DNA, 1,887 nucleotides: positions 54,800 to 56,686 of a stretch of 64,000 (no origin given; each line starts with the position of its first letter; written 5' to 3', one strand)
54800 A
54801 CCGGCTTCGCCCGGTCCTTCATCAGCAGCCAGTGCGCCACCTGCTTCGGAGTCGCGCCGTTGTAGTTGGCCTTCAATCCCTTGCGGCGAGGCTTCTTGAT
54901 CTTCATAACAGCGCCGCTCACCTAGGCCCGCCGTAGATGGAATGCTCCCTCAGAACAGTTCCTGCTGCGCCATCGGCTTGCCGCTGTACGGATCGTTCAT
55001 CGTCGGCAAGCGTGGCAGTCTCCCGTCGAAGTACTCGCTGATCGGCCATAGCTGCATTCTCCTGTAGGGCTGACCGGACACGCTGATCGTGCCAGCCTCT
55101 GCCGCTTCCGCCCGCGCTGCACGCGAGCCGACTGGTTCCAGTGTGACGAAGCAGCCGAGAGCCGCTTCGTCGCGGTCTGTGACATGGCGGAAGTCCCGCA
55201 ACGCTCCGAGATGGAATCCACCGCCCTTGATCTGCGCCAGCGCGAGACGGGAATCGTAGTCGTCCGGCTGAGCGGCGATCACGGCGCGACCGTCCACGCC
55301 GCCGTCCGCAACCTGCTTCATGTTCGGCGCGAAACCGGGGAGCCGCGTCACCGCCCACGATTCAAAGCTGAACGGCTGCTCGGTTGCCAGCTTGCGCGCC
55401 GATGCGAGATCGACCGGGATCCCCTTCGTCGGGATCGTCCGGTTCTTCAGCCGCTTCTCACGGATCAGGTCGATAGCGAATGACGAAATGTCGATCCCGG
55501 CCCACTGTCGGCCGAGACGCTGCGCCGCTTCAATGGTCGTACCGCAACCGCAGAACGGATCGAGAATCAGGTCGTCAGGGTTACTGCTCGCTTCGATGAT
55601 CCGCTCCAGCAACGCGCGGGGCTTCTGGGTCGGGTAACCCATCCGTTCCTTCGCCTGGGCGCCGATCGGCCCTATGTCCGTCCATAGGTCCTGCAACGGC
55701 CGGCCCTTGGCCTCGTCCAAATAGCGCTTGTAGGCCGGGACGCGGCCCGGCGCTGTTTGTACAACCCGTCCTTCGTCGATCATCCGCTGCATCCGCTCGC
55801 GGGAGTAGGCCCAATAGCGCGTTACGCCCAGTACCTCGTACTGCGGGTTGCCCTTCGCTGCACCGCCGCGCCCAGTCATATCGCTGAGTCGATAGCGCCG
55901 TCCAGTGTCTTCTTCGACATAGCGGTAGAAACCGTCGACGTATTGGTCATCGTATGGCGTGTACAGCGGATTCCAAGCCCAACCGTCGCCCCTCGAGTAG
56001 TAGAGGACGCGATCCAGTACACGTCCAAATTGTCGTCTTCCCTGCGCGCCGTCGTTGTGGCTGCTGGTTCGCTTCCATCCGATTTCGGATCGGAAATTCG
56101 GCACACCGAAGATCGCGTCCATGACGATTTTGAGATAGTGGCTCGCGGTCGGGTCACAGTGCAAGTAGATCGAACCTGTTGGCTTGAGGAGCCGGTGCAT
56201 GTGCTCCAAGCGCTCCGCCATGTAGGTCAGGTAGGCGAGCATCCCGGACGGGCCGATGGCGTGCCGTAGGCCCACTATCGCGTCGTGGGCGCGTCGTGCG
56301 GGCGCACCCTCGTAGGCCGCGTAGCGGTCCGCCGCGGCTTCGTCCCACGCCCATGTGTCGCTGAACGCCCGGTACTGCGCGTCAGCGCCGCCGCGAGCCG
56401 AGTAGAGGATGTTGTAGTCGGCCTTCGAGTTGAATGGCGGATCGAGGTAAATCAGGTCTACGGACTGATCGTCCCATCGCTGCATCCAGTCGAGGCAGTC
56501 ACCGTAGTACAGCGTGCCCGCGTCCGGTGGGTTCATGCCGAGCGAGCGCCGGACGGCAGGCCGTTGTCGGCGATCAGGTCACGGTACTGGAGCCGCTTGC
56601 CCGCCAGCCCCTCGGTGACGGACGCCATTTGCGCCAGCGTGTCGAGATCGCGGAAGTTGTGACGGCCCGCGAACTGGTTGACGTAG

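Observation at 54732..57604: IS1595-family element with perfect 8-bp target duplication, carrying a methyltransferase as cargo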

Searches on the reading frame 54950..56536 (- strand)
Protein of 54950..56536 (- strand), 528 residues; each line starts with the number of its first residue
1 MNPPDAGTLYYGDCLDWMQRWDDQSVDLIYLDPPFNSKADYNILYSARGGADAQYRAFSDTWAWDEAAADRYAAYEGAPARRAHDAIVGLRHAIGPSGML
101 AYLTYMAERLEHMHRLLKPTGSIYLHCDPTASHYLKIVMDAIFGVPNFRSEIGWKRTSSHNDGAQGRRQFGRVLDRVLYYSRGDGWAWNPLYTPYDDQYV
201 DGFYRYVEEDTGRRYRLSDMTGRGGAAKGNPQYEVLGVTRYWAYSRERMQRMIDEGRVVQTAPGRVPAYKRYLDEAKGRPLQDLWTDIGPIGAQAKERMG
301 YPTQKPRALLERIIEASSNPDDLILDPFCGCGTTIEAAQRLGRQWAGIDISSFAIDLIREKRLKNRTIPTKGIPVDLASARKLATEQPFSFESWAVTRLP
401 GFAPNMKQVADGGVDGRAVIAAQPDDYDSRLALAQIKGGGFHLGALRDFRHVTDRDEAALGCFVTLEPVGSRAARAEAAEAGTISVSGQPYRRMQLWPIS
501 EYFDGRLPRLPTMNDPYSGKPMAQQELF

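Call 4: search_protein_families(library=pfam, proteins=[window:54950-56536:-], max_evalue=0.01)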
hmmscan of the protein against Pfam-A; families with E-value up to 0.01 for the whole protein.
window:54950-56536:- (528 aa): 7 families
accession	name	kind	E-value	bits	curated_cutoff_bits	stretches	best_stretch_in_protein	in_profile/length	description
PF01555.25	N6_N4_Mtase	-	2e-40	139.6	26.7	1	26-359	1-220/221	DNA methylase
PF13847.12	Methyltransf_31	-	0.00059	20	27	0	323-365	6-51/145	Methyltransferase domain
PF13649.12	Methyltransf_25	-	0.0011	20.1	27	0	324-380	1-55/97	Methyltransferase domain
PF01170.24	UPF0020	-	0.0011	19.1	22.3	1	317-348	25-56/197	RMKL-like, methyltransferase domain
PF03602.21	Cons_hypoth95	-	0.0013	18.9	24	0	22-42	110-130/182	Conserved hypothetical protein 95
PF04471.18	Mrr_cat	-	0.0031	18.1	21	1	398-484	18-103/115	Restriction endonuclease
PF08242.18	Methyltransf_12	-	0.0056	17.8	30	0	329-365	5-43/98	Methyltransferase domain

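Call 5: search_protein_families(library=ncbifam, proteins=[window:54950-56536:-], max_evalue=0.01)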
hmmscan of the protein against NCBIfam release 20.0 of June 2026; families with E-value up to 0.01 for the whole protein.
window:54950-56536:- (528 aa): 6 families
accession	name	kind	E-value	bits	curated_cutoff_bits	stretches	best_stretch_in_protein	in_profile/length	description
NF008572.0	PRK11524.1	equivalog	9.4e-28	97.2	292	3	298-353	192-247/294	adenine-specific DNA-methyltransferase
NF050803.1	DnaMtaseCcrMCaul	equivalog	3.2e-23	82.2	830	2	297-365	182-249/350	adenine-specific DNA-methyltransferase CcrM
NF010253.0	PRK13699.1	subfamily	1.5e-12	47.7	244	1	277-350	120-193/226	DNA methyltransferase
NF008748.0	PRK11783.1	equivalog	0.00089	17.6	466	0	9-37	596-623/704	bifunctional 23S rRNA (guanine(2069)-N(7))-methyltransferase RlmK/23S rRNA (guanine(2445)-N(2))-methyltransferase RlmL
NF043040.1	corrin_prot_MT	hypoth_equivalog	0.0032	16.9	180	0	308-364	29-85/216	corrinoid protein-associated methyltransferase CpaM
NF045667.1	MTase_DVU1556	equivalog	0.0035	16.8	155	0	311-362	12-65/213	DVU_1556 family methyltransferase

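Call 26: find_homologous_proteins(query=window:54950-56536:-)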
Query window:54950-56536:- (528 aa): 8000 proteins with E <= 0.001 among 8000 candidates; the best 120 are listed.
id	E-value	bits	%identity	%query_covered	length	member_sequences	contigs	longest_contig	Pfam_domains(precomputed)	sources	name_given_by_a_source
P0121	0.0e+0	1236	100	100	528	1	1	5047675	PF01555.25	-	-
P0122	2.1e-280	949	74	100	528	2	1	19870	PF04471.19,PF01555.25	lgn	-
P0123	9.8e-276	934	77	100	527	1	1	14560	PF01555.25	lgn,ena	-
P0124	8.9e-274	927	74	100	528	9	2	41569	PF13847.13,PF01555.25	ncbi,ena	-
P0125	1.9e-270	916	73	99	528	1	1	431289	PF04471.19,PF01555.25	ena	-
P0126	4.4e-266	902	72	98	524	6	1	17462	PF01555.25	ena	-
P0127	8.5e-263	891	71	98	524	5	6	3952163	PF01555.25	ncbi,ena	-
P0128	3.5e-259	879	71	99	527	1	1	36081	PF01555.25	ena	-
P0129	3.8e-258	876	70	100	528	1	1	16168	PF01555.25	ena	-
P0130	4.6e-256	869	70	99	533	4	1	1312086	PF04471.19,PF01555.25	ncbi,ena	-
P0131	1.5e-255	867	69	100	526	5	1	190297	PF01555.25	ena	-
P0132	4.0e-252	856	69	100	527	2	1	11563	PF01555.25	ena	-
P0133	4.5e-250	849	68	100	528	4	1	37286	PF01555.25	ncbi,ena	-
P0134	1.6e-248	844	67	99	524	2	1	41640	PF01555.25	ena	-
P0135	8.9e-248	842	69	98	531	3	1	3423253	PF01555.25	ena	-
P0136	7.8e-239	812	67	100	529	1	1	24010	PF02086.22,PF01555.25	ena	-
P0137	1.0e-238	812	72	100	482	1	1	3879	PF01555.25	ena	-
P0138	9.2e-237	805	65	100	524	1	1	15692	PF01555.25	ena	-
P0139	5.7e-235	799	65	99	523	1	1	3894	PF01555.25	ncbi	-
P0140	5.5e-233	793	67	97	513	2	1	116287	PF01555.25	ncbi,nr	ncbi:MAG: DNA methyltransferase [Gammaproteobacteria bacterium]|nr:DNA methyltransferase [Gammaprote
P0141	6.4e-233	793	64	100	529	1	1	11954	PF01555.25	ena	-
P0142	9.9e-233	792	67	100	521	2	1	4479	PF01555.25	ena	-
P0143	1.2e-231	788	64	99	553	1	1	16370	PF04471.19,PF01555.25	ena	-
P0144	4.0e-229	780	69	100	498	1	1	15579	PF01555.25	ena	-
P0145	4.1e-229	780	65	98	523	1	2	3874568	PF04471.19,PF01555.25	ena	-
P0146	1.8e-228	778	65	100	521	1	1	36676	PF01555.25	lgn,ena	-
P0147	4.7e-227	773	65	99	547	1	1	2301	PF13847.13,PF01555.25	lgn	-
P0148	1.7e-226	771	64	98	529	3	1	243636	PF01555.25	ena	-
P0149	3.7e-225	767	63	100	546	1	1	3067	PF01555.25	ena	-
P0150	2.2e-224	764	65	100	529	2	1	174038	PF01555.25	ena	-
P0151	2.5e-224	764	64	100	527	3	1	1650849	PF01555.25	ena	-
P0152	1.9e-220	751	63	100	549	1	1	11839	PF01555.25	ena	-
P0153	7.7e-220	749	63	100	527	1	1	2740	PF01555.25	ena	-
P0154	4.7e-219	747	62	98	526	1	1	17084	PF13847.13,PF01555.25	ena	-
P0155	1.3e-218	745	62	99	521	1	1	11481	PF01555.25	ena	-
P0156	4.9e-218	743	63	99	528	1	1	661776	PF13847.13,PF01555.25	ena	-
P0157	1.2e-217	742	62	98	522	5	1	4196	PF01555.25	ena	-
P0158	1.5e-217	742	65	100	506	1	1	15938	PF01555.25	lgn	-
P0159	2.6e-216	738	63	99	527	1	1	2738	PF04471.19,PF01555.25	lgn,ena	-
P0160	5.2e-216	737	63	99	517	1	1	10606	PF01555.25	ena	-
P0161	5.9e-216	737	64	99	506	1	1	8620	PF01555.25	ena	-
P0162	4.8e-215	734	61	99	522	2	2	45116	PF01555.25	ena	-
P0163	5.1e-214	730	64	99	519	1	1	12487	PF01555.25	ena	-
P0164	2.8e-213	728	62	98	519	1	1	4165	PF01555.25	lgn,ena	-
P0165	2.0e-212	725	63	96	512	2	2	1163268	PF01555.25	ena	-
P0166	3.6e-212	724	61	100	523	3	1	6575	PF01555.25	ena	-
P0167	6.8e-212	723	62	98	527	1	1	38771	PF13847.13,PF01555.25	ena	-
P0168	3.7e-211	721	58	98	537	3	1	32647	PF01555.25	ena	-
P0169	9.5e-211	719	60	99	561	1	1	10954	PF04471.19,PF01555.25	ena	-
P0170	1.9e-210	718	63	97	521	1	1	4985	PF01555.25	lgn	-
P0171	1.2e-209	716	61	100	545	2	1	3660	PF01555.25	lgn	-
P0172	1.3e-209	716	62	98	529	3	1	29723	PF13847.13,PF04471.19,PF01555.25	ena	-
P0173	1.1e-208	713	69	81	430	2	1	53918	PF01555.25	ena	-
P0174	1.5e-208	712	60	98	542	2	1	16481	PF01555.25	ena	-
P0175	3.6e-208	711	58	98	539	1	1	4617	PF01555.25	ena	-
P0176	4.1e-208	711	61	97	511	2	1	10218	PF01555.25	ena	-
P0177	2.4e-207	708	60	100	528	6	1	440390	PF01555.25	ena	-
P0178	5.5e-207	707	61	98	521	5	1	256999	PF01555.25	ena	-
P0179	1.1e-205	703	60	99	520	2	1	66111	PF01555.25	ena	-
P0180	2.2e-205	702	60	98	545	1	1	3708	PF01555.25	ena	-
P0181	2.3e-205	702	59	99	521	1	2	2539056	PF01555.25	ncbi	-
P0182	9.5e-205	700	60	97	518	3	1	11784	PF01555.25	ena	-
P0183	1.3e-204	699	62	96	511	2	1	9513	PF01555.25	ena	-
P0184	1.3e-203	696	59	100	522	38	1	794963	PF01555.25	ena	-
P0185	2.6e-203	695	61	100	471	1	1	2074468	PF01555.25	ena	-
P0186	2.7e-203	695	58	100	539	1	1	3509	PF01555.25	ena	-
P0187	3.8e-203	694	61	98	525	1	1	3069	PF04471.19,PF01555.25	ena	-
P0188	5.2e-203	694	58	100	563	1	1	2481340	PF01555.25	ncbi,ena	-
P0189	5.7e-203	694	58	100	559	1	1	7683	PF01555.25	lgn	-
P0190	6.9e-203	693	59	100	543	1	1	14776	PF04471.19,PF01555.25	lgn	-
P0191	7.9e-203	693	57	99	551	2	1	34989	PF04471.19,PF01555.25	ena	-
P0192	2.3e-202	692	60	99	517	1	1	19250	PF01555.25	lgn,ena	-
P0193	3.3e-202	691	59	100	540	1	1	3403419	PF01555.25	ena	-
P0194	6.2e-202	690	59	99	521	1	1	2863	PF22722.3,PF04471.19,PF01555.25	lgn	-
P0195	6.3e-202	690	63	99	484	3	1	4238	PF01555.25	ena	-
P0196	1.7e-201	689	59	99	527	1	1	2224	PF01555.25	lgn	-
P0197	2.1e-201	689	59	99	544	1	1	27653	PF01555.25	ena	-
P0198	2.9e-200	685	59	99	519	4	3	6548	PF01555.25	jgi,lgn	jgi:DNA modification methylase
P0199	5.5e-200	684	59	99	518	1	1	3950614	PF13847.13,PF13649.13,PF01555.25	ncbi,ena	-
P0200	6.1e-200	684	57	99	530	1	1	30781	PF01555.25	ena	-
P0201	6.9e-199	680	59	98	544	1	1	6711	PF01555.25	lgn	-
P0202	8.8e-199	680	58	100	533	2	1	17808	PF01555.25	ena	-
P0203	2.1e-198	679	59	97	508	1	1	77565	PF01555.25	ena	-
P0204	2.4e-198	678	60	98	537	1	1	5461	PF01555.25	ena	-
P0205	5.9e-198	677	57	100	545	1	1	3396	PF01555.25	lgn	-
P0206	6.6e-198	677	62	97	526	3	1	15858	PF04471.19,PF01555.25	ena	-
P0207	6.8e-198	677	59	98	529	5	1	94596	PF01555.25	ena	-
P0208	7.0e-198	677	57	100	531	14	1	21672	PF01555.25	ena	-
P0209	9.6e-198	676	57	99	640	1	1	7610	PF01555.25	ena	-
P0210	2.3e-197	675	60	100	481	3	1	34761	PF01555.25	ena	-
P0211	2.4e-197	675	60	100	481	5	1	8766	PF01555.25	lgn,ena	-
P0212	2.5e-197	675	59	99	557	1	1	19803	PF01555.25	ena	-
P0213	2.7e-197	675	63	91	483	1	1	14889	PF01555.25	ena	-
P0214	3.4e-197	675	57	100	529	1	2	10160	PF01555.25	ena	-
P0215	1.6e-196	673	58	100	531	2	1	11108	PF04471.19,PF01555.25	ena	-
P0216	2.0e-196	672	59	98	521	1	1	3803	PF01555.25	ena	-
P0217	2.4e-196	672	57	100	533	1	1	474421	PF01555.25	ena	-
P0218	5.9e-196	671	58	100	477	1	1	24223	PF01555.25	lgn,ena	-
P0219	7.1e-196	670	60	98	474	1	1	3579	PF13847.13,PF01555.25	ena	-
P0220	1.0e-195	670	58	99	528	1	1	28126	PF01555.25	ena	-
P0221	3.2e-195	668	59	99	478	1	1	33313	PF13847.13,PF13649.13,PF01555.25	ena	-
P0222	3.2e-195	668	57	99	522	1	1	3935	PF01555.25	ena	-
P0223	3.9e-195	668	57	99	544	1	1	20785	PF04471.19,PF01555.25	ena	-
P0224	4.9e-195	668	56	99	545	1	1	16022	PF01555.25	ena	-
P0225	1.1e-194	666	61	93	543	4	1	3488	PF01555.25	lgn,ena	-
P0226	1.3e-194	666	63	86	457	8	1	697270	PF01555.25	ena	-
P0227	2.3e-194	665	56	99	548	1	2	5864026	PF01555.25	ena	-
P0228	3.3e-194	665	59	100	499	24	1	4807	PF13847.13,PF04471.19,PF01555.25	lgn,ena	-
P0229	3.4e-194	665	58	100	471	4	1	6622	PF01555.25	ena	-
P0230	4.0e-194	665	57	99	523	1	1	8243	PF01555.25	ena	-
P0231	1.3e-193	663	59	97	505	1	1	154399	PF01555.25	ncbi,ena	-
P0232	1.5e-193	663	58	98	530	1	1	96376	PF01555.25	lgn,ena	-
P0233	1.6e-193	663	58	100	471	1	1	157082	PF13847.13,PF01555.25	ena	-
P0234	1.9e-193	662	56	99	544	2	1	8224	PF04471.19,PF01555.25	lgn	-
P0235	2.4e-193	662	58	100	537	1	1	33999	PF01555.25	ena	-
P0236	5.3e-193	661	57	98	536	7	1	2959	PF01555.25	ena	-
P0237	6.4e-193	661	60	100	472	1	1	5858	PF01555.25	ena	-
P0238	6.7e-193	661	58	100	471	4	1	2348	PF13847.13,PF04471.19,PF01555.25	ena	-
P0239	9.4e-193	660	57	99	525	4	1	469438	PF01555.25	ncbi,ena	-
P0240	1.3e-192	660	60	99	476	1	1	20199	PF01555.25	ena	-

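Call 28: find_encoding_contigs(protein=P0127, flank=5000, max_places=8)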
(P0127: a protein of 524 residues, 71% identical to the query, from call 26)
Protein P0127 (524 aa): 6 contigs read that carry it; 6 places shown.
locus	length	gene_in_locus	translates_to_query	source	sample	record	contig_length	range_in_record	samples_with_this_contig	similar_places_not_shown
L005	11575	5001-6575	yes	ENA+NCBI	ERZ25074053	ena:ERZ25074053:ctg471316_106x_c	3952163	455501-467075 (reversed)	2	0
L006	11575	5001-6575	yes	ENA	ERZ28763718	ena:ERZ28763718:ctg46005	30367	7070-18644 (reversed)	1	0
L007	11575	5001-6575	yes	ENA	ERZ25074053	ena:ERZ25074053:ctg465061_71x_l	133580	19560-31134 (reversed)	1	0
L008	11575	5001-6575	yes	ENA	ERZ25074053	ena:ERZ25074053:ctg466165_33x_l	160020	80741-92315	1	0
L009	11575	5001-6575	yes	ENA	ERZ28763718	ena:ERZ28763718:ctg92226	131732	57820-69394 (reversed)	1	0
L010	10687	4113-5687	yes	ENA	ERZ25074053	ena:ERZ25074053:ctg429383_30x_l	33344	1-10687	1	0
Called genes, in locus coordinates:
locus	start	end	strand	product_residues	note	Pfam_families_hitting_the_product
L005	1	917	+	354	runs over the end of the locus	-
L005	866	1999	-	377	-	PF05684:DUF819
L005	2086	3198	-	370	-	PF01557:FAA_hydrolase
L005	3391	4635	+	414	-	PF08309:LVIVD (faint)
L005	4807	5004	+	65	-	-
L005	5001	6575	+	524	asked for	PF01555:N6_N4_Mtase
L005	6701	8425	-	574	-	PF05960:DUF885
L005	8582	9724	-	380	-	PF00266:Aminotran_5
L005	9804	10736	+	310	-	-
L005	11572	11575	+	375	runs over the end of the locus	PF22483:Mu-transpos_C_2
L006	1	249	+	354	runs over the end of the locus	-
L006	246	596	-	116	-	-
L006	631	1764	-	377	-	PF05684:DUF819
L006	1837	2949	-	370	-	PF01557:FAA_hydrolase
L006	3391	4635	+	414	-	-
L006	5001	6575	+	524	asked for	PF01555:N6_N4_Mtase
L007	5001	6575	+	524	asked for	PF01555:N6_N4_Mtase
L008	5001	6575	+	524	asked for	PF01555:N6_N4_Mtase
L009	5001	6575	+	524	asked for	PF01555:N6_N4_Mtase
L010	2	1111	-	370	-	?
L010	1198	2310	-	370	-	PF01557:FAA_hydrolase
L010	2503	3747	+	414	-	PF08309:LVIVD (faint)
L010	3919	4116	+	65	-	-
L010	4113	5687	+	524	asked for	PF01555:N6_N4_Mtase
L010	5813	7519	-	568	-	PF05960:DUF885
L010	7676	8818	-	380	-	PF00266:Aminotran_5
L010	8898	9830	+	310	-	-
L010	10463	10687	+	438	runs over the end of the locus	PF22483:Mu-transpos_C_2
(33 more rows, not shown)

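Call 29: find_encoding_contigs(protein=P0181, flank=5000, max_places=6)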
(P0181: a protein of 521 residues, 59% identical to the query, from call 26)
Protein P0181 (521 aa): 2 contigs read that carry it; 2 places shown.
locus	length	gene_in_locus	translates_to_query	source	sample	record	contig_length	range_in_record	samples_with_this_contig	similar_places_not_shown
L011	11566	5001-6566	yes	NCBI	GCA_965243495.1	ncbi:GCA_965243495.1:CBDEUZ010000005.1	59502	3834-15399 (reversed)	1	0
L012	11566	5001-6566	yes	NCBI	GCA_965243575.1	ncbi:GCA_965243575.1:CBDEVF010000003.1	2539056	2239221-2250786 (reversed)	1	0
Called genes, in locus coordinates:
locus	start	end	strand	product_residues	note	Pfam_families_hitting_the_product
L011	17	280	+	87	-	-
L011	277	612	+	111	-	PF26948:DUF8296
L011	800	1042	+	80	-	-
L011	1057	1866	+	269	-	PF02086:MethyltransfD12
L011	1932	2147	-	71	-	-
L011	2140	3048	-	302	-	-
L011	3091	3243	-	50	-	-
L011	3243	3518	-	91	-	-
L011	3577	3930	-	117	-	-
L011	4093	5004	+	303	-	PF12760:Zn_ribbon_IS1595, PF12762:DDE_Tnp_IS1595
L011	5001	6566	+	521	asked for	PF01555:N6_N4_Mtase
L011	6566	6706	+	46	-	-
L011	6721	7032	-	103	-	-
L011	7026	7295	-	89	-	-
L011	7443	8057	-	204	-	-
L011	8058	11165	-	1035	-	PF24243:Phage_tail_C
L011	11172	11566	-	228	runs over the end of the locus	PF01170:UPF0020 (faint), PF13847:Methyltransf_31 (faint), PF01555:N6_N4_Mtase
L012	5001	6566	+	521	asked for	PF01555:N6_N4_Mtase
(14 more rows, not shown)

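Call 38: search_protein_families(library=pfam, alignment_id=A1, max_evalue=0.001)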
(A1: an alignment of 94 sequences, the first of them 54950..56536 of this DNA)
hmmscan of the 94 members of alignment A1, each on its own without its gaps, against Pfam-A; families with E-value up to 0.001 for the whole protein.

A. member 1, window:54950-56536:- (528 aa): 2 families
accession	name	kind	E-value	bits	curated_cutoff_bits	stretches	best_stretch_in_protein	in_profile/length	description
PF01555.25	N6_N4_Mtase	-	2e-40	139.6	26.7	1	26-359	1-220/221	DNA methylase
PF13847.12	Methyltransf_31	-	0.00059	20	27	0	323-365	6-51/145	Methyltransferase domain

B. families by the number of members that match (of 94 scanned): 42 families (the first 25 are shown)
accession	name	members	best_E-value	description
PF01555.25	N6_N4_Mtase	11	7.2e-48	DNA methylase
PF14279.12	HNH_5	5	9.8e-15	HNH endonuclease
PF01844.29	HNH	5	1.6e-13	HNH endonuclease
PF02945.21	Endonuclease_7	4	6.5e-06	Recombination endonuclease VII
PF13395.12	HNH_4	2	1.7e-05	HNH endonuclease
PF04471.18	Mrr_cat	2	3.8e-05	Restriction endonuclease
PF22722.2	NA-iREase1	2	6.2e-05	NACHT-associated inactive Restriction Endonuclease 1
PF00145.23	DNA_methylase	1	1.3e-42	C-5 cytosine-specific DNA methylase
PF13358.12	DDE_3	1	2.2e-32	DDE superfamily endonuclease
PF03235.19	GmrSD_N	1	1.4e-21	GmrSD restriction endonuclease, N-terminal domain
PF00574.28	CLP_protease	1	1e-19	Clp protease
PF01755.23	Glyco_transf_25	1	1.5e-16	Glycosyltransferase family 25 (LPS biosynthesis protein)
PF08797.16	HIRAN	1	4.4e-13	HIRAN domain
PF10711.15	DUF2513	1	1.7e-11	Hypothetical protein (DUF2513)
PF12840.13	HTH_20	1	2.9e-10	Helix-turn-helix domain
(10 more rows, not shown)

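Call 39: search_solved_structures(query=window:54950-56536:-, max_evalue=0.01, show_alignments=1)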
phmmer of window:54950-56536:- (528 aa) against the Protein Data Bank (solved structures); distinct sequences matched with E-value up to 0.01: 15.
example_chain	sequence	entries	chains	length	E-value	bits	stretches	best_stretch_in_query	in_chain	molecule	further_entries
6pbd_A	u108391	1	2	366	3e-19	72.4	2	298-390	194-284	Modification methylase CcrMI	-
1g60_A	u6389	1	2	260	5.8e-16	61.6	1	298-352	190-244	Adenine-specific Methyltransferase MboIIA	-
9c3u_A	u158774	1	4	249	1.6e-15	60.1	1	281-353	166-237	Methyltransferase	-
8urk_A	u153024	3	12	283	2.2e-15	59.7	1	281-354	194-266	Methyltransferase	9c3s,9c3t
1nw8_A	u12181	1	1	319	1.3e-12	50.6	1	276-347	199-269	MODIFICATION METHYLASE RSRI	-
1eg2_A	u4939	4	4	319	1.4e-12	50.5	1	276-347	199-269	MODIFICATION METHYLASE RSRI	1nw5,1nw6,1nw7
6k0w_B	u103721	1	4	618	9.1e-12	47.7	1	19-345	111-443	Adenine specific DNA methyltransferase (Mod)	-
5hfj_A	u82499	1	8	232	1.3e-10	43.9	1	295-351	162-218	Adenine specific DNA methyltransferase (DpnA)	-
5hek_A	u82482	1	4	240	1.4e-10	43.9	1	295-351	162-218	Adenine specific DNA methyltransferase (DpnA)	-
2zie_A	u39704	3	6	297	2e-07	33.4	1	280-361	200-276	Putative modification methylase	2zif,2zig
7dsu_A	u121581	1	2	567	2.1e-07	33.3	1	100-149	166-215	Mbo45V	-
8s9m_A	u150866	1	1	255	3.1e-07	32.8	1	297-357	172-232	DNA cytosine-N4 methyltransferase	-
8s9n_A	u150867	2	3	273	3.9e-07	32.4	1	297-357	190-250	DNA cytosine-N4 methyltransferase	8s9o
4zcf_A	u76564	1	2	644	2.8e-06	29.6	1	94-162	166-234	Restriction endonuclease EcoP15I, modification subunit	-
1boo_A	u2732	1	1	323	5.5e-06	28.6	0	300-351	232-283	PROTEIN (N-4 CYTOSINE-SPECIFIC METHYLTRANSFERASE PVU II)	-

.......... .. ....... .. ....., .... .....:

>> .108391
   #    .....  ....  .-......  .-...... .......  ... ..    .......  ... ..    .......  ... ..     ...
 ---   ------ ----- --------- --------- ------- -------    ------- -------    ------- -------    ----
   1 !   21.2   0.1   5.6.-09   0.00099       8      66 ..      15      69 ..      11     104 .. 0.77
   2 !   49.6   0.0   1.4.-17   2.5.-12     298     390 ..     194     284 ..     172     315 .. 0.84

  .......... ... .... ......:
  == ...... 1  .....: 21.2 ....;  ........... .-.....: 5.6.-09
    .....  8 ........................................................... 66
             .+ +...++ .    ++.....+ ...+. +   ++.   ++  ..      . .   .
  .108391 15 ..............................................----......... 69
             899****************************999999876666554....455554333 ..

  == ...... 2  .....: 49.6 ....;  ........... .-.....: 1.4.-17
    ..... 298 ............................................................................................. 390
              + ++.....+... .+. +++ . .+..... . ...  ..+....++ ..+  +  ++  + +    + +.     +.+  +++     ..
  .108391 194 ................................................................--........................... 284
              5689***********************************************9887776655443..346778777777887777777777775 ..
